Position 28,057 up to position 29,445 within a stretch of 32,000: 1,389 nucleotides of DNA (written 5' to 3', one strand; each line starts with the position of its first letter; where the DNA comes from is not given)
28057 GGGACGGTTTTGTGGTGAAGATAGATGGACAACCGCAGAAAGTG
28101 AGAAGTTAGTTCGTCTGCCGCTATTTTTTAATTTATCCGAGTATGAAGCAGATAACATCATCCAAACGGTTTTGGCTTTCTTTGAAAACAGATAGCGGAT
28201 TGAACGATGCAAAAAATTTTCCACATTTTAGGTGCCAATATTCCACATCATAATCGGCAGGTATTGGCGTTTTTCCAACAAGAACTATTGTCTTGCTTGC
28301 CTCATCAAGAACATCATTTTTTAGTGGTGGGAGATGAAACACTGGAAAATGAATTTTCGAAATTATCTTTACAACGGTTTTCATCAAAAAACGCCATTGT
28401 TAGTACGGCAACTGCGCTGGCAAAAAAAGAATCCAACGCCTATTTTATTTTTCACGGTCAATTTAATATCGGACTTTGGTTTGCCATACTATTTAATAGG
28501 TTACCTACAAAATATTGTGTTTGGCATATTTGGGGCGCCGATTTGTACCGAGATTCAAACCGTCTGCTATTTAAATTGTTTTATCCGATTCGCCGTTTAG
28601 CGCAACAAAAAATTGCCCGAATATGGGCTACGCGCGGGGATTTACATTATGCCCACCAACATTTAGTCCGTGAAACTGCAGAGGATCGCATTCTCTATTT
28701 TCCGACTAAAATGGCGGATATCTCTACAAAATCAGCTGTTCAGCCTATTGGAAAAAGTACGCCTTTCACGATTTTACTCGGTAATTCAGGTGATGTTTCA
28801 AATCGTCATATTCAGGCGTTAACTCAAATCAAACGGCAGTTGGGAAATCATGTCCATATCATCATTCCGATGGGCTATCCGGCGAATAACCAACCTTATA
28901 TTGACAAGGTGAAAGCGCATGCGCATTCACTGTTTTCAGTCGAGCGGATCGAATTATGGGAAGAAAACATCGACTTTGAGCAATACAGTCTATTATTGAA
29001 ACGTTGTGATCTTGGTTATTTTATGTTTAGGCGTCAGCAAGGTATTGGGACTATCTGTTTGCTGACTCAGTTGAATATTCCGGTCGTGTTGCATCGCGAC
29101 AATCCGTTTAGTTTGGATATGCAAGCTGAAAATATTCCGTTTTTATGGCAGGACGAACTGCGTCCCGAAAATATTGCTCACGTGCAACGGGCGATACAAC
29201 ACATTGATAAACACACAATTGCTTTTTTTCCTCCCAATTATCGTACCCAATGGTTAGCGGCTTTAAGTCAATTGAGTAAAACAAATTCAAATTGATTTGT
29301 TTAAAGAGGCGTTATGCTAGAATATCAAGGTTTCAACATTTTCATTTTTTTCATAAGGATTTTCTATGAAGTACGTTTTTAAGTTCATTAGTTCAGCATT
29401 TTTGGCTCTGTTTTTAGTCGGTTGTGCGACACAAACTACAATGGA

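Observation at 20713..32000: Remodelled ECA locus: wzxE, rffG and rffH are absent from their enteric positions and two exported proteins are inserted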

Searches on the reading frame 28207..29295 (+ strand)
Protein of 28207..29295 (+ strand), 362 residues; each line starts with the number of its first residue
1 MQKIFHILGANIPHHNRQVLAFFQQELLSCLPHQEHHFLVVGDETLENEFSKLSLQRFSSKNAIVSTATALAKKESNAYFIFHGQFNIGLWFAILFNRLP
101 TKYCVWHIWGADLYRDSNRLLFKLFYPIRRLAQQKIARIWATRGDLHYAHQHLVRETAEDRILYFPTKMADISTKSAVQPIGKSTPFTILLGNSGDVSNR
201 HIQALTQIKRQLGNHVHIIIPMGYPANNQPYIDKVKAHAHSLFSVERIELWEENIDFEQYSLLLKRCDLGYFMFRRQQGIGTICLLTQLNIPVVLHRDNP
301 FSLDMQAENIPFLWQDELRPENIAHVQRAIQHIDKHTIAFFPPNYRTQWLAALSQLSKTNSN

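Call 4: search_protein_families(library=ncbifam, proteins=[window:28207-29295:+], max_evalue=0.001)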
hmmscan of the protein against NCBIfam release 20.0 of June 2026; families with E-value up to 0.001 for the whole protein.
window:28207-29295:+ (362 aa): 6 families
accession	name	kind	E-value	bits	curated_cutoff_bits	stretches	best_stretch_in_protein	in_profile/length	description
NF002755.0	PRK02797.1-4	equivalog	5e-153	509.4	543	1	1-360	1-356/357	TDP-N-acetylfucosamine:lipid II N-acetylfucosaminyltransferase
NF052570.1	ECA_fuco_WecF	equivalog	7.7e-132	439.9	525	1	3-355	2-355/357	TDP-N-acetylfucosamine:lipid II N-acetylfucosaminyltransferase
NF002753.0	PRK02797.1-2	equivalog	7.7e-128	426.7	470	1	1-355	1-355/361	TDP-N-acetylfucosamine:lipid II N-acetylfucosaminyltransferase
NF002754.0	PRK02797.1-3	equivalog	1.3e-115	386.3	639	1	1-354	1-352/359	TDP-N-acetylfucosamine:lipid II N-acetylfucosaminyltransferase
NF002752.0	PRK02797.1-1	equivalog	8.2e-101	337.8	754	1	2-354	2-352/359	TDP-N-acetylfucosamine:lipid II N-acetylfucosaminyltransferase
NF002756.0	PRK02797.1-5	equivalog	5.1e-30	104.7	457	1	4-297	6-293/351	TDP-N-acetylfucosamine:lipid II N-acetylfucosaminyltransferase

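Call 5: search_protein_families(library=pfam, proteins=[window:28207-29295:+], max_evalue=0.01)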
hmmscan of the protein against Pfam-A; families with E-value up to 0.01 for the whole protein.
window:28207-29295:+ (362 aa): 1 family
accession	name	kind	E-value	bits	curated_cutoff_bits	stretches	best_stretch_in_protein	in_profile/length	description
PF07429.17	Glyco_transf_56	-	2e-143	478.2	25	1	1-355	1-355/358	4-alpha-L-fucosyltransferase glycosyl transferase group 56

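Call 23: find_homologous_proteins(query=window:28207-29295:+, max_evalue=1e-40)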
Query window:28207-29295:+ (362 aa): 840 proteins with E <= 1e-40 among 1940 candidates; the best 120 are listed.
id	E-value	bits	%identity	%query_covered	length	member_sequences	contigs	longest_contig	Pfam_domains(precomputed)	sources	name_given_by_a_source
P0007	2.9e-247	838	100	100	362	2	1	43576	PF07429.18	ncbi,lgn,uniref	ncbi:TDP-N-acetylfucosamine:lipid II N-acetylfucosaminyltransferase [Glaesserella sp.]|uniref:TDP-N-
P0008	2.0e-131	457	55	99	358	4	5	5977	PF07429.18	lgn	-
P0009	3.4e-129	449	55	99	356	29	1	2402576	PF07429.18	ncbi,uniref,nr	ncbi:TDP-N-acetylfucosamine:lipid II N-acetylfucosaminyltransferase [Actinobacillus equuli]|uniref:T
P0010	8.8e-126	438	54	99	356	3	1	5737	PF07429.18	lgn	-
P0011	7.3e-125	435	54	99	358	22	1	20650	PF07429.18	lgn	-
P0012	1.1e-124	435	55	99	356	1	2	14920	PF07429.18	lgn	-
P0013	1.6e-124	434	53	99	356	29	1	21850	PF07429.18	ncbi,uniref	ncbi:TDP-N-acetylfucosamine:lipid II N-acetylfucosaminyltransferase [Actinobacillus pleuropneumoniae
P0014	3.0e-124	433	53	99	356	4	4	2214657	PF07429.18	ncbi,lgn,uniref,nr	ncbi:TDP-N-acetylfucosamine:lipid II N-acetylfucosaminyltransferase [Actinobacillus pleuropneumoniae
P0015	6.2e-124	432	55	98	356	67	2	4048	PF07429.18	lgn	-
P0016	1.2e-121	424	53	99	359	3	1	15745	PF07429.18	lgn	-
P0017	4.6e-121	423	55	100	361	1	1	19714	PF07429.18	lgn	-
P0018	7.9e-121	422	55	98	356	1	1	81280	PF07429.18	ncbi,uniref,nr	ncbi:TDP-N-acetylfucosamine:lipid II N-acetylfucosaminyltransferase [Mannheimia sp. AT1]|uniref:TDP-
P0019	2.2e-120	420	53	99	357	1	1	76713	PF07429.18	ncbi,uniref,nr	ncbi:TDP-N-acetylfucosamine:lipid II N-acetylfucosaminyltransferase [Actinobacillus vicugnae]|uniref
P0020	1.7e-118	414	53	98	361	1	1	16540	PF07429.18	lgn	-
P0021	2.9e-118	413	52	99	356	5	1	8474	PF07429.18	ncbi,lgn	-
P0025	7.3e-117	409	53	98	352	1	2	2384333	PF07429.18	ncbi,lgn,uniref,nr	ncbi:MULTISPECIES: TDP-N-acetylfucosamine:lipid II N-acetylfucosaminyltransferase [Glaesserella]|uni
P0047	1.2e-107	378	49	98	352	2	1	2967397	PF07429.18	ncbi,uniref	ncbi:TDP-N-acetylfucosamine:lipid II N-acetylfucosaminyltransferase [Pasteurella testudinis]|uniref:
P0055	2.9e-106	374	49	99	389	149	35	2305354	PF07429.18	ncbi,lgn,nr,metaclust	ncbi:TDP-N-acetylfucosamine:lipid II N-acetylfucosaminyltransferase [Glaesserella parasuis]|nr:TDP-N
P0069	1.7e-103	365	47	98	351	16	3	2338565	PF07429.18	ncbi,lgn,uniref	ncbi:TDP-N-acetylfucosamine:lipid II N-acetylfucosaminyltransferase [Bibersteinia trehalosi]|uniref:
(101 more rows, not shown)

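Call 24: find_encoding_contigs(protein=P0007, flank=10000, max_places=3)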
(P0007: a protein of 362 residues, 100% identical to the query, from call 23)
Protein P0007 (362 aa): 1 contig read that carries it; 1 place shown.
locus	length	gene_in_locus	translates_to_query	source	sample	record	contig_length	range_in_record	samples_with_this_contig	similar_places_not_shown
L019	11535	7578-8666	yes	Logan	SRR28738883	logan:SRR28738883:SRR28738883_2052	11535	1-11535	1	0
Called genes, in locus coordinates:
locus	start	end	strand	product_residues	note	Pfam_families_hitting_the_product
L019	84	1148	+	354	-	PF00953:Glycos_transf_4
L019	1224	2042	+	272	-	-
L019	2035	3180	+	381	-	PF02350:Epimerase_2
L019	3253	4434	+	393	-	PF03721:UDPG_MGDP_dh_N, PF00984:UDPG_MGDP_dh, PF03720:UDPG_MGDP_dh_C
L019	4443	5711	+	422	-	PF08238:Sel1 (faint)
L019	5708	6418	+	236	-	PF00583:Acetyltransf_1, PF13673:Acetyltransf_10, PF13508:Acetyltransf_7, PF08445:FR47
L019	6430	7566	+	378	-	PF00155:Aminotran_1_2, PF01041:DegT_DnrJ_EryC1, PF00266:Aminotran_5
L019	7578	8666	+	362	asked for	PF07429:Glyco_transf_56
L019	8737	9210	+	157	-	PF27255:PM1805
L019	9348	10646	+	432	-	PF06899:WzyE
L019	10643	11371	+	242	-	PF03808:Glyco_tran_WecG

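Call 25: find_encoding_contigs(protein=P0009, flank=10000, max_places=1)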
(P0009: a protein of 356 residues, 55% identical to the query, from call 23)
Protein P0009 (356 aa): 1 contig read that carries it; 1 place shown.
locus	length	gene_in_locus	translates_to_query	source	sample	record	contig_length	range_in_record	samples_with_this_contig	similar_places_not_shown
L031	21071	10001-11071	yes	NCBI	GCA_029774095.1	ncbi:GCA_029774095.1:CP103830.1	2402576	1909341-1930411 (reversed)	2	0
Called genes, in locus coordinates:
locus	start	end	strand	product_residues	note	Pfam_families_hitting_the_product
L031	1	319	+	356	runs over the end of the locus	PF00953:Glycos_transf_4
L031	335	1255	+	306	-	PF02706:Wzz (faint)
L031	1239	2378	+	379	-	PF02350:Epimerase_2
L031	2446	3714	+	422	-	PF03446:NAD_binding_2 (weak), PF03721:UDPG_MGDP_dh_N, PF00984:UDPG_MGDP_dh, PF03720:UDPG_MGDP_dh_C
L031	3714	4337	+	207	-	PF13302:Acetyltransf_3, PF13420:Acetyltransf_4 (weak), PF00583:Acetyltransf_1, PF13673:Acetyltransf_10, PF13508:Acetyltransf_7, PF08445:FR47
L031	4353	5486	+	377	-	PF00155:Aminotran_1_2, PF01041:DegT_DnrJ_EryC1, PF00266:Aminotran_5 (weak)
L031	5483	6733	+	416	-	PF01943:Polysacc_synt, PF13440:Polysacc_synt_3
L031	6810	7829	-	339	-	PF00970:FAD_binding_6, PF00175:NAD_binding_1, PF00111:Fer2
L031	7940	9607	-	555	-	PF03063:Prismane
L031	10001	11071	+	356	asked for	PF07429:Glyco_transf_56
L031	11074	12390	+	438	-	PF06899:WzyE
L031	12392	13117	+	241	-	PF03808:Glyco_tran_WecG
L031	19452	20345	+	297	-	PF02899:Phage_int_SAM_1, PF00589:Phage_integrase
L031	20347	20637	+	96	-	PF17364:DUF5389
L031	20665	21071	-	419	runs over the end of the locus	PF01171:ATP_bind_3, PF01507:PAPS_reduct (weak), PF09179:TilS, PF11734:TilS_C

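Call 26: find_encoding_contigs(protein=P0025, flank=10000, max_places=1)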
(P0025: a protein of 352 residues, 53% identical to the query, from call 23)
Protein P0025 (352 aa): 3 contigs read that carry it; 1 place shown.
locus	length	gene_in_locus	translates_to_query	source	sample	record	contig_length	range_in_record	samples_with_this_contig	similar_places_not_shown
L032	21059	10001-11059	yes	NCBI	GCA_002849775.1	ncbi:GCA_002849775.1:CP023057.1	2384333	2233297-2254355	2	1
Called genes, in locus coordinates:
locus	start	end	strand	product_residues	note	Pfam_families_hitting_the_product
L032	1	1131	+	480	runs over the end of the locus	PF00474:SSF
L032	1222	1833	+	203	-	-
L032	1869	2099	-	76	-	PF13248:Zn_ribbon_3 (weak), PF10571:UPF0547, PF13240:Zn_Ribbon_1 (weak)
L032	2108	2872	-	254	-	PF00561:Abhydrolase_1, PF12697:Abhydrolase_6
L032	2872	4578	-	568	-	PF02776:TPP_enzyme_N, PF16582:TPP_enzyme_M_2, PF02775:TPP_enzyme_C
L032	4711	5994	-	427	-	PF00202:Aminotran_3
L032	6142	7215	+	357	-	PF00953:Glycos_transf_4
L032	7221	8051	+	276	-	-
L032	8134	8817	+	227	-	PF13302:Acetyltransf_3, PF00583:Acetyltransf_1, PF13673:Acetyltransf_10, PF13508:Acetyltransf_7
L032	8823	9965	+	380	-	PF01041:DegT_DnrJ_EryC1, PF00155:Aminotran_1_2, PF00266:Aminotran_5 (weak)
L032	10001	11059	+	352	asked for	PF07429:Glyco_transf_56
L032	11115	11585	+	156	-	PF27255:PM1805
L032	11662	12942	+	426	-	PF06899:WzyE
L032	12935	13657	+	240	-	PF03808:Glyco_tran_WecG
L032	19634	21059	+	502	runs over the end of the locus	PF00474:SSF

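Call 27: find_encoding_contigs(protein=P0055, flank=10000, max_places=1)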
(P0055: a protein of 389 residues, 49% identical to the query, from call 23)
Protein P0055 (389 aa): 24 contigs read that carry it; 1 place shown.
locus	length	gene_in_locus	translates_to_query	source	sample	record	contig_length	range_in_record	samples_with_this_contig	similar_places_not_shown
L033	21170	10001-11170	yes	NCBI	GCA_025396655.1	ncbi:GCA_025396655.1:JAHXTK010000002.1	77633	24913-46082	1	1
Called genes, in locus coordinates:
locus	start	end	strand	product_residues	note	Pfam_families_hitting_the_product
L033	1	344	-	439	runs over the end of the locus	PF00083:Sugar_tr, PF07690:MFS_1, PF00083:Sugar_tr, PF07690:MFS_1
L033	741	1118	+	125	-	PF01250:Ribosomal_S6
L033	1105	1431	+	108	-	PF00436:SSB, PF22657:SSB_1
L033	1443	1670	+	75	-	PF01084:Ribosomal_S18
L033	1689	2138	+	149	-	PF01281:Ribosomal_L9_N, PF03948:Ribosomal_L9_C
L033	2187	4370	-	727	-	PF00580:UvrD-helicase, PF13245:AAA_19, PF13604:AAA_30 (faint), PF01443:Viral_helicase1 (faint), PF13361:UvrD_C, PF13538:UvrD_C_2, PF21196:PcrA_UvrD_tudor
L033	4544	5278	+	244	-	PF02463:SMC_N (weak), PF13175:AAA_15 (faint), PF00005:ABC_tran, PF13304:AAA_21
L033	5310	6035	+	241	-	PF00497:SBP_bac_3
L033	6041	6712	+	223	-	PF00528:BPD_transp_1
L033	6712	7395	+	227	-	PF00528:BPD_transp_1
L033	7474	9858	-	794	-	PF14814:UB2H, PF00912:Transgly, PF00905:Transpeptidase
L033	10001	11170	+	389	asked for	PF07429:Glyco_transf_56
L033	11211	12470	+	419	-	PF06899:WzyE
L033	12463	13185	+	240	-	PF03808:Glyco_tran_WecG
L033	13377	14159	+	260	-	PF00230:MIP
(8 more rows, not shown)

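Call 29: find_encoding_contigs(protein=P0047, flank=10000, max_places=1)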
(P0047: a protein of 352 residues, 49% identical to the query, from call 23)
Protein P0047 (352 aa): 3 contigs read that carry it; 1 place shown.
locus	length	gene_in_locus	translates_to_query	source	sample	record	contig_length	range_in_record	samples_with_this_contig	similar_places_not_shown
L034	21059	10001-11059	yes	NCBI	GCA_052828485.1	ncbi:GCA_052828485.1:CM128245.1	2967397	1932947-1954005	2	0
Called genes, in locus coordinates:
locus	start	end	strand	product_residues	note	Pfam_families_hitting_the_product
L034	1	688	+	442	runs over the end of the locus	PF01527:HTH_Tnp_1 (faint), PF13384:HTH_23 (faint), PF13518:HTH_28 (weak), PF13518:HTH_28, PF13276:HTH_21, PF00665:rve, PF13683:rve_3, PF13333:rve_2, +2 more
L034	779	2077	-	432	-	PF00202:Aminotran_3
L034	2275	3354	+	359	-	PF00953:Glycos_transf_4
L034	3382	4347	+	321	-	PF02706:Wzz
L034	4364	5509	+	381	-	PF02350:Epimerase_2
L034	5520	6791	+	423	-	PF03721:UDPG_MGDP_dh_N, PF00984:UDPG_MGDP_dh, PF03720:UDPG_MGDP_dh_C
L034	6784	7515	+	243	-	PF13302:Acetyltransf_3, PF00583:Acetyltransf_1, PF13673:Acetyltransf_10 (weak), PF13508:Acetyltransf_7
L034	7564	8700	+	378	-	PF00155:Aminotran_1_2, PF01041:DegT_DnrJ_EryC1, PF00266:Aminotran_5 (weak)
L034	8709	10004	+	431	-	PF01943:Polysacc_synt, PF13440:Polysacc_synt_3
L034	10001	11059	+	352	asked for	PF07429:Glyco_transf_56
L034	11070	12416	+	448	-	PF06899:WzyE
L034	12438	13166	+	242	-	PF03808:Glyco_tran_WecG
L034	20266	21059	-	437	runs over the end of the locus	PF01171:ATP_bind_3, PF09179:TilS, PF11734:TilS_C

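Call 59: search_protein_families(library=pfam, proteins=[L031:335-1252:+, L034:3382-4344:+, L032:7221-8048:+], max_evalue=10)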
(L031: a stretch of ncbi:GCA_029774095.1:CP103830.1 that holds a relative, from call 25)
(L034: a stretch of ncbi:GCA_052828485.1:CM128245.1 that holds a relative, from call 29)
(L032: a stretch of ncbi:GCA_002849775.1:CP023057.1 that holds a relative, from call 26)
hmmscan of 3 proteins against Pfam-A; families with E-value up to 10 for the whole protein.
L031:335-1252:+ (306 aa): 1 family
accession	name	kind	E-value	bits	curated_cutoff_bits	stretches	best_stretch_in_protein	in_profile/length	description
PF02706.20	Wzz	-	1.2e-05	26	25.5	1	6-125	2-87/91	Chain length determinant protein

L034:3382-4344:+ (321 aa): 1 family
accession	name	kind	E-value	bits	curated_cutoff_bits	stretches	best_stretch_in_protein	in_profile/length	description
PF02706.20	Wzz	-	1.4e-09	38.6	25.5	1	35-96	1-62/91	Chain length determinant protein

L032:7221-8048:+ (276 aa): 4 families
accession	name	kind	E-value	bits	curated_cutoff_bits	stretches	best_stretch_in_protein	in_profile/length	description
PF02706.20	Wzz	-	0.0067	17.1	25.5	1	20-109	17-89/91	Chain length determinant protein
PF24885.1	TPR_NPHP3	-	0.028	14.2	100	1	153-208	36-90/239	Nephrocystin-3 TPR domain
PF23494.1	bPH_10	-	0.032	14.1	27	1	17-41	9-33/151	YqeB-like bacterial PH domain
PF19029.5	DUF883_C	-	0.05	13.7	27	1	254-268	14-28/30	DUF883 C-terminal glycine zipper region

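Call 63: find_encoding_contigs(protein=P0069, flank=10000, max_places=1)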
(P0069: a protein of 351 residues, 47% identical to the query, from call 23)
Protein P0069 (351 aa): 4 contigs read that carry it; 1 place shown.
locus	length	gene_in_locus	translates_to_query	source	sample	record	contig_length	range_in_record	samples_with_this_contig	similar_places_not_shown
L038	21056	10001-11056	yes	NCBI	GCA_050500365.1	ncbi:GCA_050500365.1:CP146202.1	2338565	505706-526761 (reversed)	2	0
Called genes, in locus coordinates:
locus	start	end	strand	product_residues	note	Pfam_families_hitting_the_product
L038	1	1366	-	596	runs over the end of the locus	PF00890:FAD_binding_2, PF03486:HI0933_like (faint), PF07992:Pyr_redox_2 (faint), PF02910:Succ_DH_flav_C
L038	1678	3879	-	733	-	PF07715:Plug, PF00593:TonB_dep_Rec_b-barrel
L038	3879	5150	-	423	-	-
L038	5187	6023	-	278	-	PF04187:Cofac_haem_bdg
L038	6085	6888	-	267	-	PF00005:ABC_tran, PF02463:SMC_N (faint), PF13304:AAA_21 (weak)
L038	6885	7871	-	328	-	PF01032:FecCD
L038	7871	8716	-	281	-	PF01497:Peripla_BP_2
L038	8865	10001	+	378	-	PF00155:Aminotran_1_2, PF00266:Aminotran_5 (weak), PF01041:DegT_DnrJ_EryC1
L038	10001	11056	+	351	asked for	PF07429:Glyco_transf_56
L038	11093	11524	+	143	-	PF27255:PM1805 (weak)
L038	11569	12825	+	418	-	PF06899:WzyE, PF14296:O-ag_pol_Wzy (weak)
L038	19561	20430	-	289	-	PF01430:HSP33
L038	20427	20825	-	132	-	PF01479:S4, PF28601:HSP15_C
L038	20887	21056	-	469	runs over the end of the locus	PF24575:TPR_Slam, PF04575:SlipAM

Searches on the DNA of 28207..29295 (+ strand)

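Call 31: search_rna_families(sources=[L032, L034, L020, L001], threshold=gathering)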
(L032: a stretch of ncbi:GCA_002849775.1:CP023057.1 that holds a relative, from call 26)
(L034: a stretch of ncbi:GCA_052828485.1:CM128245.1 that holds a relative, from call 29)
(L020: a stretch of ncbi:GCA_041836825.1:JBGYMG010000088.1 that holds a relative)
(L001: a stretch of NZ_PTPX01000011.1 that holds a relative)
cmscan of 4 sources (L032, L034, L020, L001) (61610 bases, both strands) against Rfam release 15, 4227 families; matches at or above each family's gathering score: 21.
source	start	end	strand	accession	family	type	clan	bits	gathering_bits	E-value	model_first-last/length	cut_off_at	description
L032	16226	19120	+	RF02541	LSU_rRNA_bacteria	Gene; rRNA;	CL00112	2824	50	0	1-2925/2925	no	Bacterial large subunit ribosomal RNA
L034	16198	19589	+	RF02541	LSU_rRNA_bacteria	Gene; rRNA;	CL00112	2748.7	50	0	1-2925/2925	no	Bacterial large subunit ribosomal RNA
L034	13846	15397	+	RF00177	SSU_rRNA_bacteria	Gene; rRNA;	CL00111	1555.9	50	0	1-1533/1533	no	Bacterial small subunit ribosomal RNA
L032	14262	15803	+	RF00177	SSU_rRNA_bacteria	Gene; rRNA;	CL00111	1525.8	50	0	1-1533/1533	no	Bacterial small subunit ribosomal RNA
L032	19249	19364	+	RF00001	5S_rRNA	Gene; rRNA;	CL00113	95.9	38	1.3e-19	1-120/120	no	5S ribosomal RNA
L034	19771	19886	+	RF00001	5S_rRNA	Gene; rRNA;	CL00113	94.7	38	2.9e-19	1-120/120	no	5S ribosomal RNA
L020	8042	8115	+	RF00005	tRNA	Gene; tRNA;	CL00001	70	29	3e-13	1-71/71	no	tRNA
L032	13900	13972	+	RF00005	tRNA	Gene; tRNA;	CL00001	69.7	29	3.7e-13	1-71/71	no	tRNA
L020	8147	8219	+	RF00005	tRNA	Gene; tRNA;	CL00001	69.7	29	3.7e-13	1-71/71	no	tRNA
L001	10954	11026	+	RF00005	tRNA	Gene; tRNA;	CL00001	69.7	29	3.7e-13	1-71/71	no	tRNA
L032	13795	13868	+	RF00005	tRNA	Gene; tRNA;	CL00001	68.4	29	8.3e-13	1-71/71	no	tRNA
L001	10849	10922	+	RF00005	tRNA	Gene; tRNA;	CL00001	68.4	29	8.3e-13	1-71/71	no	tRNA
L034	13426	13498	+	RF00005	tRNA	Gene; tRNA;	CL00001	68.3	29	9e-13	1-71/71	no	tRNA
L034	13306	13379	+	RF00005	tRNA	Gene; tRNA;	CL00001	67.6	29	1.3e-12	1-71/71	no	tRNA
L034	15746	15818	+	RF00005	tRNA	Gene; tRNA;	CL00001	67.5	29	1.4e-12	1-71/71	no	tRNA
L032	14003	14076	+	RF00005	tRNA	Gene; tRNA;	CL00001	66.5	29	2.8e-12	1-71/71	no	tRNA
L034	13539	13612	+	RF00005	tRNA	Gene; tRNA;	CL00001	66.5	29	2.8e-12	1-71/71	no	tRNA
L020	8249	8322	+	RF00005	tRNA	Gene; tRNA;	CL00001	66.5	29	2.8e-12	1-71/71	no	tRNA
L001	11057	11130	+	RF00005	tRNA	Gene; tRNA;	CL00001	66.5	29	2.8e-12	1-71/71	no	tRNA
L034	15472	15545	+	RF00005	tRNA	Gene; tRNA;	CL00001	66.3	29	3.1e-12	1-71/71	no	tRNA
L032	15941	16013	+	RF00005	tRNA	Gene; tRNA;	CL00001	57.5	29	8.5e-10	1-71/71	no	tRNA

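Call 66: search_rna_families(source=L038, start=12500, end=19800, threshold=gathering)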
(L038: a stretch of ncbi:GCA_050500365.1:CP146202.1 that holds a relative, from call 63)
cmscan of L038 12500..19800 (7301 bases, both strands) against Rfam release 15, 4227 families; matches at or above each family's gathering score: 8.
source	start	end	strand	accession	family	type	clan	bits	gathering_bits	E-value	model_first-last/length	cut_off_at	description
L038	16194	19091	+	RF02541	LSU_rRNA_bacteria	Gene; rRNA;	CL00112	2836.3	50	0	1-2925/2925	no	Bacterial large subunit ribosomal RNA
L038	14090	15629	+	RF00177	SSU_rRNA_bacteria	Gene; rRNA;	CL00111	1540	50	0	1-1533/1533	no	Bacterial small subunit ribosomal RNA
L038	19228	19343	+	RF00001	5S_rRNA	Gene; rRNA;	CL00113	89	38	1.1e-18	1-120/120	no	5S ribosomal RNA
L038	15700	15773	+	RF00005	tRNA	Gene; tRNA;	CL00001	69.9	29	3.9e-14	1-71/71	no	tRNA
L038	13650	13723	+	RF00005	tRNA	Gene; tRNA;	CL00001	69.9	29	3.9e-14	1-71/71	no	tRNA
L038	15838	15910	+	RF00005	tRNA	Gene; tRNA;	CL00001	68.6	29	8.6e-14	1-71/71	no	tRNA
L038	13756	13828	+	RF00005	tRNA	Gene; tRNA;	CL00001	68.4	29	1e-13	1-71/71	no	tRNA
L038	13838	13911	+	RF00005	tRNA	Gene; tRNA;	CL00001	66.5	29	3.3e-13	1-71/71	no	tRNA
